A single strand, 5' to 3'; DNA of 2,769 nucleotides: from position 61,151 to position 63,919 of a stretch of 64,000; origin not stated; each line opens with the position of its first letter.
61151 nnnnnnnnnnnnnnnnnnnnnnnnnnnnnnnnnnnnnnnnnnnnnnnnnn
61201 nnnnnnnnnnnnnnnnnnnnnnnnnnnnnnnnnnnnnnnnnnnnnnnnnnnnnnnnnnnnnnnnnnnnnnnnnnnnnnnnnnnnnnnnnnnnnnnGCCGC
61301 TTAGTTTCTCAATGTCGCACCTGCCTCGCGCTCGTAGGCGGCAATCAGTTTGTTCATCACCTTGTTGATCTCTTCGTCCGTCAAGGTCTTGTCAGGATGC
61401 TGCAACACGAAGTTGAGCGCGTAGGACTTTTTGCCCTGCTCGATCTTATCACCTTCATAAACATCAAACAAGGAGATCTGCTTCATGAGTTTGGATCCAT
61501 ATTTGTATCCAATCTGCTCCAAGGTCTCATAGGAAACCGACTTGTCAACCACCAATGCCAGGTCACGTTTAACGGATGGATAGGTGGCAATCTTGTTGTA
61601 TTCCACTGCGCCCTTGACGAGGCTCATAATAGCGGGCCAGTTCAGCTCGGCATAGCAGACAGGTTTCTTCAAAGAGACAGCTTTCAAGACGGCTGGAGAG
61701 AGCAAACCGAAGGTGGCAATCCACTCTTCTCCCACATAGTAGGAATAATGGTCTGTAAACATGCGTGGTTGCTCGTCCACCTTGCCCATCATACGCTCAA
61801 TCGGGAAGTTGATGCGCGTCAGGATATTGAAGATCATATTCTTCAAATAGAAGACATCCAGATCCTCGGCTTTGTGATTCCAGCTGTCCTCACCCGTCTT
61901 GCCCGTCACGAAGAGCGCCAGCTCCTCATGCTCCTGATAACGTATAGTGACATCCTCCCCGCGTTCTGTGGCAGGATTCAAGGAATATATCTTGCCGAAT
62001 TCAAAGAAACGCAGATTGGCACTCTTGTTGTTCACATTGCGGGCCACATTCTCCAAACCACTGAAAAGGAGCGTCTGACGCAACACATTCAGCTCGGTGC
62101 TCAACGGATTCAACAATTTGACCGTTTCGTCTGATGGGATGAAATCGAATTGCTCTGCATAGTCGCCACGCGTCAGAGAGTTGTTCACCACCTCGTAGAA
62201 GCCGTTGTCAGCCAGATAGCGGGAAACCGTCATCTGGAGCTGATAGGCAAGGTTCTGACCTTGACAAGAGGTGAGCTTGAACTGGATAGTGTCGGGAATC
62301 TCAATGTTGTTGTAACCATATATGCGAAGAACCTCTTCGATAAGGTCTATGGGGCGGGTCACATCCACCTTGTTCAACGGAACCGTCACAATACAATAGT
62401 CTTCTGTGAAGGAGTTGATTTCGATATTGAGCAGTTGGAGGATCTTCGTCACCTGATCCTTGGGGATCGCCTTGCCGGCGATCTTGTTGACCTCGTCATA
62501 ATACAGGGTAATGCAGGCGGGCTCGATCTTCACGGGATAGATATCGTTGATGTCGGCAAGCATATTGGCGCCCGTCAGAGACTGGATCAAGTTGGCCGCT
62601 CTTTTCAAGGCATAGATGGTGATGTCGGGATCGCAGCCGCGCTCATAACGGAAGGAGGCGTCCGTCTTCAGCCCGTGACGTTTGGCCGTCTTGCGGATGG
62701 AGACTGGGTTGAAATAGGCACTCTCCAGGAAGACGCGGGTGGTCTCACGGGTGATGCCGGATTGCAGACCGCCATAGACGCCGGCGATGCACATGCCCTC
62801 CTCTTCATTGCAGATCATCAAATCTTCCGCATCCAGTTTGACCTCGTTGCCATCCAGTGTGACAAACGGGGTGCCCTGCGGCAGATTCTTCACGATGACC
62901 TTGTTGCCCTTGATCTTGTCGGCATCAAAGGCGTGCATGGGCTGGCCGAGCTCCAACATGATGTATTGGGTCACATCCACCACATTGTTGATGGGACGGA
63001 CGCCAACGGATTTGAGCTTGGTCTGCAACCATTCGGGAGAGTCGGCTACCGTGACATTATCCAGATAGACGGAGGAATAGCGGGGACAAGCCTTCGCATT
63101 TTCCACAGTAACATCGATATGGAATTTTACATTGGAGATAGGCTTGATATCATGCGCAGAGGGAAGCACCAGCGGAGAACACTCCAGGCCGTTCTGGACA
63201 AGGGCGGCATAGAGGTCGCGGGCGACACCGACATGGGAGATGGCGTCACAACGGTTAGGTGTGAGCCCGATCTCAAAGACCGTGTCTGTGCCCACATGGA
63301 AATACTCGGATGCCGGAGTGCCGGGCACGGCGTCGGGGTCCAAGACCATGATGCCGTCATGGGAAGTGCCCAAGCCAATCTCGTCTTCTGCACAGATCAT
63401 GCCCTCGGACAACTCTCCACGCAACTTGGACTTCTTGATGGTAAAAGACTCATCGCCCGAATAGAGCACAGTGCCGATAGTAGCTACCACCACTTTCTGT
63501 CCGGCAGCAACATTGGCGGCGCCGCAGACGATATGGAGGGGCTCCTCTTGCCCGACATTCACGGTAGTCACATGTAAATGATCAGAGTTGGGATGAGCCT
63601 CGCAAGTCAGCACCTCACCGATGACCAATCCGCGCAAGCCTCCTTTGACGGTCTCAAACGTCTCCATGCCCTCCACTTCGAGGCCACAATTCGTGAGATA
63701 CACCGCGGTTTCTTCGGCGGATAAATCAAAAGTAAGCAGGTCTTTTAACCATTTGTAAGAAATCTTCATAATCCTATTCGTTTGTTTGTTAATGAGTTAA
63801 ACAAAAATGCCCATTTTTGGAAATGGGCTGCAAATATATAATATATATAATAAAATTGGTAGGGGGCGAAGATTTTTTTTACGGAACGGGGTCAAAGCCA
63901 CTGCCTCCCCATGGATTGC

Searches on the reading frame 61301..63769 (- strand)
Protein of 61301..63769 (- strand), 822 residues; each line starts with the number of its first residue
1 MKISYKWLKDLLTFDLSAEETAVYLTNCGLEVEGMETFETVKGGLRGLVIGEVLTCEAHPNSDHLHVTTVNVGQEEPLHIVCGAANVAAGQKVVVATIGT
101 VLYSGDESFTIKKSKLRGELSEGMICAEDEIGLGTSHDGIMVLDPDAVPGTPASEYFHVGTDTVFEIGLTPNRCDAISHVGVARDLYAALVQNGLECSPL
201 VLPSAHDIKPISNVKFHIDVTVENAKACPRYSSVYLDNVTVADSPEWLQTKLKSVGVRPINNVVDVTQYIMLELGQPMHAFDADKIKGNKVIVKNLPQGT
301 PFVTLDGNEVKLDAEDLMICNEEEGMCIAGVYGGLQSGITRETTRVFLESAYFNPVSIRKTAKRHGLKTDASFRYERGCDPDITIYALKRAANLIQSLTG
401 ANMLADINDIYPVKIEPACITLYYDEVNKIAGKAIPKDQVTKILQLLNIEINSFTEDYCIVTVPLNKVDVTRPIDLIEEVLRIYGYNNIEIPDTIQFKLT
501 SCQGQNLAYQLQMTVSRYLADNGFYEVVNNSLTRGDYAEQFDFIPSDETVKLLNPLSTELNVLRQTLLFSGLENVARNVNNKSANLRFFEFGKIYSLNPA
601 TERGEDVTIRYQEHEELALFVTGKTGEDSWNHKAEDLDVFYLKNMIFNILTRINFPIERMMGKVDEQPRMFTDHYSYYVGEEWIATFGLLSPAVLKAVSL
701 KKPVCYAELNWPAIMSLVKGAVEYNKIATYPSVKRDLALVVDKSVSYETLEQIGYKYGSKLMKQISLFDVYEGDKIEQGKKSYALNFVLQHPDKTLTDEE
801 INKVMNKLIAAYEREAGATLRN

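Call 47: search_protein_families(library=pfam, proteins=[window:61301-63769:-], max_evalue=0.00001)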
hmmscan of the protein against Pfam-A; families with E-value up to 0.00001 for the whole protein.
window:61301-63769:- (822 aa): 5 families
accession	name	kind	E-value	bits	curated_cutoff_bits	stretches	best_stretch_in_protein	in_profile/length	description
PF03483.22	B3_4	-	3.9e-67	225.6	29.3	1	227-400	1-174/174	B3/4 domain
PF17759.6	tRNA_synthFbeta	-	2e-42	145.6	22.4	1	491-711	1-214/214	Phenylalanyl tRNA synthetase beta chain CLM domain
PF03147.19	FDX-ACB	-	8.6e-30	103.5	31.1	1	729-821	2-94/94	Ferredoxin-fold anticodon binding domain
PF01588.26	tRNA_bind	-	3.4e-23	82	27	1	48-151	1-95/96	Putative tRNA binding domain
PF03484.21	B5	-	2.9e-21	75.8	28.6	1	420-486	1-67/67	tRNA synthetase B5 domain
